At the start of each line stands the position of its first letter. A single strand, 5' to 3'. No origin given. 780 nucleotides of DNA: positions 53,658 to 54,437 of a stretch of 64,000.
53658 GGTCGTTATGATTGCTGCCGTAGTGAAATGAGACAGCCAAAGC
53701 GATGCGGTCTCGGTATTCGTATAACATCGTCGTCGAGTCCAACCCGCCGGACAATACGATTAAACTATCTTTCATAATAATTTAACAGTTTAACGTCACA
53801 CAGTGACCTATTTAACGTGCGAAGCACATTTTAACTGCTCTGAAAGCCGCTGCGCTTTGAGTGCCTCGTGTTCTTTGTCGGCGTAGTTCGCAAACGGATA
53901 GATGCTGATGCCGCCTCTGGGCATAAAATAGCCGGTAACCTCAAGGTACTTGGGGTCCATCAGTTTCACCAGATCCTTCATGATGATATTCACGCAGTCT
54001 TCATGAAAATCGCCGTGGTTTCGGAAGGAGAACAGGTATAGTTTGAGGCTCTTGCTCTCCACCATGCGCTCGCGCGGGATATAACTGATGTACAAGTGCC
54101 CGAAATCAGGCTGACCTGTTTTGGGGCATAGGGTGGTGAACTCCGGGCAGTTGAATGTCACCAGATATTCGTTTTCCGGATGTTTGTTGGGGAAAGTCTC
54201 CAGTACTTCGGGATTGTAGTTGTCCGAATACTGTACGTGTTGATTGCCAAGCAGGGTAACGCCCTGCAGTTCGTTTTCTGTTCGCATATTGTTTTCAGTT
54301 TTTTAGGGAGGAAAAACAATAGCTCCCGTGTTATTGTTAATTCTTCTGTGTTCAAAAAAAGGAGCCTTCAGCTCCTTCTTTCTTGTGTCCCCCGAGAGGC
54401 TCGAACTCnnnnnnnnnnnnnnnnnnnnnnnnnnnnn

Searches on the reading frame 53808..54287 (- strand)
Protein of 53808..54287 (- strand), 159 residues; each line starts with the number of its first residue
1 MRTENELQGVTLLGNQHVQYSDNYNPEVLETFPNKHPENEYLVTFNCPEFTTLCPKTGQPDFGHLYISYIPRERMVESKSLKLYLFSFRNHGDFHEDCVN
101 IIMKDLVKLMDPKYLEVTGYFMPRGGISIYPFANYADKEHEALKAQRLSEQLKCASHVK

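Call 78: list_cluster_members(proteins=[window:53808-54287:-, window:60093-60248:+, window:60830-61990:+, window:61977-62714:+])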
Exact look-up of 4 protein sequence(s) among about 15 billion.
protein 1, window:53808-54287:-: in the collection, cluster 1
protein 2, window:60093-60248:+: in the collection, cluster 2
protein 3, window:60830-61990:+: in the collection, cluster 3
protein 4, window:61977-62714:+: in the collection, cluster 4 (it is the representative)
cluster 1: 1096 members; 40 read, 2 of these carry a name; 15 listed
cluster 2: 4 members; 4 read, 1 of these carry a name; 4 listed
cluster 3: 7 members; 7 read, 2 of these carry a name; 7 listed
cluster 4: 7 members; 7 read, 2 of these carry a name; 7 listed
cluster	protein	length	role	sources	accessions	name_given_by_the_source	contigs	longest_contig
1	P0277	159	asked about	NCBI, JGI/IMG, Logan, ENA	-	-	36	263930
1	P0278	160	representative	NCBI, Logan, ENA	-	-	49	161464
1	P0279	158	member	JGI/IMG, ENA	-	7-cyano-7-deazaguanine reductase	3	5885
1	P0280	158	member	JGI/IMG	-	7-cyano-7-deazaguanine reductase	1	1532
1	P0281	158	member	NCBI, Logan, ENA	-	-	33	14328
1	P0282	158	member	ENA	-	-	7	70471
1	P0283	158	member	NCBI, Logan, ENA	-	-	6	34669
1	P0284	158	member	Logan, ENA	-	-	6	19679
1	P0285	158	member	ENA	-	-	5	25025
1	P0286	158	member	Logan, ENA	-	-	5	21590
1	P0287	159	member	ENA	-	-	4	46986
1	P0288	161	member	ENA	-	-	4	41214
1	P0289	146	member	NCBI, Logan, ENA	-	-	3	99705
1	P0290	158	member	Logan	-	-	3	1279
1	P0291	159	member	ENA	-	-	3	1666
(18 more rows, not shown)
